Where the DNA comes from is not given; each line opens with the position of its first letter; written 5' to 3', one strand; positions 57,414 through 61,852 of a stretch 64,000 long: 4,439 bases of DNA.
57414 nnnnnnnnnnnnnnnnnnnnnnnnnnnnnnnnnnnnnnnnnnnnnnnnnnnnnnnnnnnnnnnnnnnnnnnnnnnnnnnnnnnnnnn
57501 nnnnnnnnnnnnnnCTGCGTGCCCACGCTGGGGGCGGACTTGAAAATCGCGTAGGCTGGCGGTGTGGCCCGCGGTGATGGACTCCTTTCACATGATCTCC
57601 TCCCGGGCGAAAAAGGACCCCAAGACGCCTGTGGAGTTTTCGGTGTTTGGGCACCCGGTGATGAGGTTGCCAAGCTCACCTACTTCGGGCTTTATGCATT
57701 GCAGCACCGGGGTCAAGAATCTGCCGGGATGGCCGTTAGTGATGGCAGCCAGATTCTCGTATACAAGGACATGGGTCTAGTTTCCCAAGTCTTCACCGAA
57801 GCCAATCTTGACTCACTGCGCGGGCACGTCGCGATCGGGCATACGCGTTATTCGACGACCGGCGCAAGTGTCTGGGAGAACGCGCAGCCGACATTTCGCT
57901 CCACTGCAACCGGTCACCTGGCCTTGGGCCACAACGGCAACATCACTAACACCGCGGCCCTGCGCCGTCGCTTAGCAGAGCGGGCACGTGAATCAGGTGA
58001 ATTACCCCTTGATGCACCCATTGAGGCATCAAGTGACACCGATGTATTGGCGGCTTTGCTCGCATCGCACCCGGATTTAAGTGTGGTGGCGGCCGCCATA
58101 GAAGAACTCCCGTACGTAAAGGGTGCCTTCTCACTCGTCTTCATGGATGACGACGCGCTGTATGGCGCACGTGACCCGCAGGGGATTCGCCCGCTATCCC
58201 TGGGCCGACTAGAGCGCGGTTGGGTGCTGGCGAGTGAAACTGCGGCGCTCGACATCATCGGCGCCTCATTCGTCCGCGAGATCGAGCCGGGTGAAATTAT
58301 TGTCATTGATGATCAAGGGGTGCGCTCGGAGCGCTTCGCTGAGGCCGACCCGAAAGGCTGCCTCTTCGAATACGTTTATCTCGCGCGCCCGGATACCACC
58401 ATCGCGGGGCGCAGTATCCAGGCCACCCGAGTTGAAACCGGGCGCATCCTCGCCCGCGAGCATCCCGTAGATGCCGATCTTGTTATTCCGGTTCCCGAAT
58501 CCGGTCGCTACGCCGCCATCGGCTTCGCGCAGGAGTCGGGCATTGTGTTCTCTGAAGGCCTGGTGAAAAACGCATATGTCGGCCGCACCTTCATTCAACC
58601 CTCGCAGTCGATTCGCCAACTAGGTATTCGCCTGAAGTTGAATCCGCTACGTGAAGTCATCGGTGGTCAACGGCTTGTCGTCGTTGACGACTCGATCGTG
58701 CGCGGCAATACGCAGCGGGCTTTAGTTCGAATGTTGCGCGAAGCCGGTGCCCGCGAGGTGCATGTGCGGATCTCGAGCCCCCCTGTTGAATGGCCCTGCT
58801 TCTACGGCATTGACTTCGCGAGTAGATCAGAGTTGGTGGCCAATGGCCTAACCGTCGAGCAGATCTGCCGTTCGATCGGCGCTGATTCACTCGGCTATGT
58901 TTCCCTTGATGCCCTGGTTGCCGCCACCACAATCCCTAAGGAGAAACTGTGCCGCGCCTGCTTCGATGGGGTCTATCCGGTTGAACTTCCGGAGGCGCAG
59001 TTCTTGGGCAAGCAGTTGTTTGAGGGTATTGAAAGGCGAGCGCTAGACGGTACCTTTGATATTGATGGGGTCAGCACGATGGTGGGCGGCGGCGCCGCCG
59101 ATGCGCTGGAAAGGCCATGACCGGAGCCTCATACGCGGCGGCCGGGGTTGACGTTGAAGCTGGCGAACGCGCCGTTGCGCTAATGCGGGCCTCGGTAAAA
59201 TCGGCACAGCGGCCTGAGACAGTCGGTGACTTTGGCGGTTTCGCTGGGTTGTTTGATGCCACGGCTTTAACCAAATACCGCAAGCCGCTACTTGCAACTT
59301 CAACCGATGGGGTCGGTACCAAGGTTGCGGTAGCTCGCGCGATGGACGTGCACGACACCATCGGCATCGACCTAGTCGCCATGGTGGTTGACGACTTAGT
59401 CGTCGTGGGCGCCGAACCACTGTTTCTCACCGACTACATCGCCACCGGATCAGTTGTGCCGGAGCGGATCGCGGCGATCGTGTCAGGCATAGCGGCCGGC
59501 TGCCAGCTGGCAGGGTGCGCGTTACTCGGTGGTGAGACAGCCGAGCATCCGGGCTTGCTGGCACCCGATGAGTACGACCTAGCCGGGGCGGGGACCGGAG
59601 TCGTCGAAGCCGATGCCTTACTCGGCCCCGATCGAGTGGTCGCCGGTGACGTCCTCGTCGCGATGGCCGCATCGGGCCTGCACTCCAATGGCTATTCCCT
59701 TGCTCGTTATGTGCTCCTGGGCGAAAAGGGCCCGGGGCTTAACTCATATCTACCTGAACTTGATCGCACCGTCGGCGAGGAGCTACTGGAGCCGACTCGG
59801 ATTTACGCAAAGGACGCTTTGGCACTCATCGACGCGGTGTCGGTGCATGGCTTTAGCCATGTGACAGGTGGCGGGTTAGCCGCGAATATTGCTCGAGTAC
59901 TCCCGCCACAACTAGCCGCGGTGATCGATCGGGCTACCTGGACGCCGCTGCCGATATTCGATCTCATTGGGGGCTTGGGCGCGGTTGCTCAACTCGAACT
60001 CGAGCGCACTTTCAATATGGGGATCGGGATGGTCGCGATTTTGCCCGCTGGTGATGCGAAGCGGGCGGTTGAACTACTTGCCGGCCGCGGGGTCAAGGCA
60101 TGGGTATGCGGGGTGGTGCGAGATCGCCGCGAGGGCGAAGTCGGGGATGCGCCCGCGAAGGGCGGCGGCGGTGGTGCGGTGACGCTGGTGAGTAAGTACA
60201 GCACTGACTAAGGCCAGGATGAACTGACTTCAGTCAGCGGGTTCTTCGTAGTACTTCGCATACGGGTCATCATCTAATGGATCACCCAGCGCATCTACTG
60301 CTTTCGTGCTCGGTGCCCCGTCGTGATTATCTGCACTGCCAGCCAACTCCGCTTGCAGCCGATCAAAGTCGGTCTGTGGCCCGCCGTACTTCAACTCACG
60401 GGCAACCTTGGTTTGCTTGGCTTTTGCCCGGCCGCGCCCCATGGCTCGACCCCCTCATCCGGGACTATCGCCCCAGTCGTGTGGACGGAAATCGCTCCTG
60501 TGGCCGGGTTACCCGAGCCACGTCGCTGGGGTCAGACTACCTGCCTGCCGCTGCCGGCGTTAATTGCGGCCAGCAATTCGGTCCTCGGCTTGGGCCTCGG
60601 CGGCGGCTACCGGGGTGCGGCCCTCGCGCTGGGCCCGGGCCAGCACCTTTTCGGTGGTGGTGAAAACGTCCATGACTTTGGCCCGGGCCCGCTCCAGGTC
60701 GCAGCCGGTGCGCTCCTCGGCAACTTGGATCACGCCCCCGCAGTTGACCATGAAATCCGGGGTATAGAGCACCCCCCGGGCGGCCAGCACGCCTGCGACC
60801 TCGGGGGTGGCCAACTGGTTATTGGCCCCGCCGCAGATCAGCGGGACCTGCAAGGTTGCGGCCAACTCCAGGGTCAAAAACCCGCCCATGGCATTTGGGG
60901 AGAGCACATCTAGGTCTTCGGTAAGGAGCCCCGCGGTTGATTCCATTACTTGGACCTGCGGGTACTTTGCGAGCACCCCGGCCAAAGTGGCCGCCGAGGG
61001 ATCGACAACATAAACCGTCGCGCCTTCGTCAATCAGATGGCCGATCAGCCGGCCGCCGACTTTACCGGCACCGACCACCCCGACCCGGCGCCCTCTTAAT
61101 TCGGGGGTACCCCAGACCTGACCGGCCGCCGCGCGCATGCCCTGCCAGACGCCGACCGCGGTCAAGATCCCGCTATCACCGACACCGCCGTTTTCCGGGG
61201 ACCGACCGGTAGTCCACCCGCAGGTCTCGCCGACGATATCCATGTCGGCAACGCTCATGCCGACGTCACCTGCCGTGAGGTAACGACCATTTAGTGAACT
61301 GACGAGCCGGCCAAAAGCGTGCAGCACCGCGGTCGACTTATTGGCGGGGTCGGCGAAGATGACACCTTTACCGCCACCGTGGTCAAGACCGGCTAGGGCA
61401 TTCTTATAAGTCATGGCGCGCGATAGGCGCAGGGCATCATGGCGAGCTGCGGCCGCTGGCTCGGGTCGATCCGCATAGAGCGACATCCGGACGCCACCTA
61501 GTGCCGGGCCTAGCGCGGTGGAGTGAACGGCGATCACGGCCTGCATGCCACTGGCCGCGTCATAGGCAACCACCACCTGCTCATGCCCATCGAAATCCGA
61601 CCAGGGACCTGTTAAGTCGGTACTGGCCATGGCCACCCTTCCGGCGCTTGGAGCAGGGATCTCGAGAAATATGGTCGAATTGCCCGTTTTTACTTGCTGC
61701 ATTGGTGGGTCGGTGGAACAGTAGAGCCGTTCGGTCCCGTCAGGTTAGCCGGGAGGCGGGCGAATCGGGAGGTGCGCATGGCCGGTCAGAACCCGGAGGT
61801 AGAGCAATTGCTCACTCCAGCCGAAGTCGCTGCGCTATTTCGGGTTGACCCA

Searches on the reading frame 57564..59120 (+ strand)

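Call 71: search_protein_families(library=pfam, proteins=[window:57564-59120:+], max_evalue=0.00001)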
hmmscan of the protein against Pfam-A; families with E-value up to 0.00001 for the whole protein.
window:57564-59120:+ (518 aa): 3 families
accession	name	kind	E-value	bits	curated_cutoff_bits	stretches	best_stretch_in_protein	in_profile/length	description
PF13522.11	GATase_6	-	5.9e-16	59.1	27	1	86-225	9-130/130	Glutamine amidotransferase domain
PF13537.11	GATase_7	-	2.1e-13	50.8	25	1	101-229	7-121/123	Glutamine amidotransferase domain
PF00310.26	GATase_2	-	2.9e-06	26.7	19.9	0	59-130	172-237/420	Glutamine amidotransferases class-II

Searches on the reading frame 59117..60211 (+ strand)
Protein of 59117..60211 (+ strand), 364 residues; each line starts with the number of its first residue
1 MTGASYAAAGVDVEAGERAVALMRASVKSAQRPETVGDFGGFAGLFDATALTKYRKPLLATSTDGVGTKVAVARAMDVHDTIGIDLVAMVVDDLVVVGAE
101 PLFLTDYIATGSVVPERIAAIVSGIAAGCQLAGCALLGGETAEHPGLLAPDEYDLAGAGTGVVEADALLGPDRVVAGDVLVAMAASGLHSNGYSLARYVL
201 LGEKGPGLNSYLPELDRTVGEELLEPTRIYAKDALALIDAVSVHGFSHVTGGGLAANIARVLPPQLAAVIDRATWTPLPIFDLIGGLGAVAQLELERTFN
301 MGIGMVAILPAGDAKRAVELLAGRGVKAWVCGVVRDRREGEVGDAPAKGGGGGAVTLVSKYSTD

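Call 71: search_protein_families(library=pfam, proteins=[window:59117-60211:+], max_evalue=0.00001)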
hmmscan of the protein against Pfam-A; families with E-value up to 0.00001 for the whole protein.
window:59117-60211:+ (364 aa): 2 families
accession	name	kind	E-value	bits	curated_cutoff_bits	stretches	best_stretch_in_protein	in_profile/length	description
PF02769.27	AIRS_C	-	6.6e-32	111.3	23.1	1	176-342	2-153/156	AIR synthase related protein, C-terminal domain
PF00586.29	AIRS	-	5.7e-23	81.9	24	1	57-163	13-112/112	AIR synthase related protein, N-terminal domain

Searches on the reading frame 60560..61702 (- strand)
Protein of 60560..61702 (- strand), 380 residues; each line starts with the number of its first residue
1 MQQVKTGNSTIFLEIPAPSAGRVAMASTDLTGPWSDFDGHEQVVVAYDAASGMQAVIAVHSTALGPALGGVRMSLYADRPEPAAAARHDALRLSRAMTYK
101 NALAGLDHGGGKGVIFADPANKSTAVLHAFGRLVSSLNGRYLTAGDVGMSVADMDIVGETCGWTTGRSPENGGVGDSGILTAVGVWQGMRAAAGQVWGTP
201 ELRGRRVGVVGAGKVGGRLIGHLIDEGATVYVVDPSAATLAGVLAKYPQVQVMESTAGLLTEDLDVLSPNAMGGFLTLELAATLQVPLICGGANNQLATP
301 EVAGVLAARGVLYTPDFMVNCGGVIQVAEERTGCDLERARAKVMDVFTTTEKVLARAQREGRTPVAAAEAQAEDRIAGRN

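Call 71: search_protein_families(library=pfam, proteins=[window:60560-61702:-], max_evalue=0.00001)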
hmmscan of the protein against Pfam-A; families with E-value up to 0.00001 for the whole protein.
window:60560-61702:- (380 aa): 3 families
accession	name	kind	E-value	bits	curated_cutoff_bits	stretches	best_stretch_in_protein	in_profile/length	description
PF02812.23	ELFV_dehydrog_N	-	5.3e-23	81.6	25.3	1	50-159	14-125/129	Glu/Leu/Phe/Val dehydrogenase, dimerisation domain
PF00208.27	ELFV_dehydrog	-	1.3e-11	45.1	23.4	1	244-370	89-227/241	Glutamate/Leucine/Phenylalanine/Valine dehydrogenase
PF13241.12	NAD_binding_7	-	2.1e-06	28.7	22.1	1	201-240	4-44/104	Putative NAD(P)-binding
